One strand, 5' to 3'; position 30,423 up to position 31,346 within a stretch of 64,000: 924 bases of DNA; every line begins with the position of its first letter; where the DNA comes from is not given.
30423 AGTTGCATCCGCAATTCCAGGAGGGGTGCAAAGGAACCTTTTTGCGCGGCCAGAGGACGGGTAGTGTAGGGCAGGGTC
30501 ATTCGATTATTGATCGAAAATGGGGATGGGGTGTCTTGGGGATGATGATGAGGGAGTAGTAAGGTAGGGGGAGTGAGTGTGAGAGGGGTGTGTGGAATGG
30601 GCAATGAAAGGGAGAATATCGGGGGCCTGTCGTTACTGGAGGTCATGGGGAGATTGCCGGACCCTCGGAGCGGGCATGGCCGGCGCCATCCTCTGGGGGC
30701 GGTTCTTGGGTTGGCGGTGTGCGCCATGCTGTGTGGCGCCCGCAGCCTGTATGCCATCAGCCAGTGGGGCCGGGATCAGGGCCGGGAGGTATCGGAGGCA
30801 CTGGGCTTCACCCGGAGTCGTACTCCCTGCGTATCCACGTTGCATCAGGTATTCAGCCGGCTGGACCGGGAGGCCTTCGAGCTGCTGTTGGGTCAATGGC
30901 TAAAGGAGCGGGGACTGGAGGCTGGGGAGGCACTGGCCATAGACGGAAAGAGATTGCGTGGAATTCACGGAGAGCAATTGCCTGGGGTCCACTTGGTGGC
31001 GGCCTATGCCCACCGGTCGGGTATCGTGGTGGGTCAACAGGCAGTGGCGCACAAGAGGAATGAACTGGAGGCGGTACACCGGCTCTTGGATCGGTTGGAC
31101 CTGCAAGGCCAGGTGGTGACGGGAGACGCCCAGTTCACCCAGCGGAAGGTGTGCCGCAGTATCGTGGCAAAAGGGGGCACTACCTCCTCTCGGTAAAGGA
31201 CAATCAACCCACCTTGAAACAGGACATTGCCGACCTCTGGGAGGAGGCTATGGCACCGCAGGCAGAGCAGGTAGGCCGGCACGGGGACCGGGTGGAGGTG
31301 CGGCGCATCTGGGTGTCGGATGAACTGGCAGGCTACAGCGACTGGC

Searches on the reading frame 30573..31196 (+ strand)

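Call 84: search_protein_families(library=pfam, proteins=[window:30573-31196:+], max_evalue=0.00001)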
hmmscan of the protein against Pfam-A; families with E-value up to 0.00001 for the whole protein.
window:30573-31196:+ (207 aa): 2 families
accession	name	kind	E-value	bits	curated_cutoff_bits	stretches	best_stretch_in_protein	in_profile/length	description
PF13808.11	DDE_Tnp_1_assoc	-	1.2e-21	77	32.3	1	23-110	2-88/88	DDE_Tnp_1-associated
PF01609.27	DDE_Tnp_1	-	1.6e-08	35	23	1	120-204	6-102/200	Transposase DDE domain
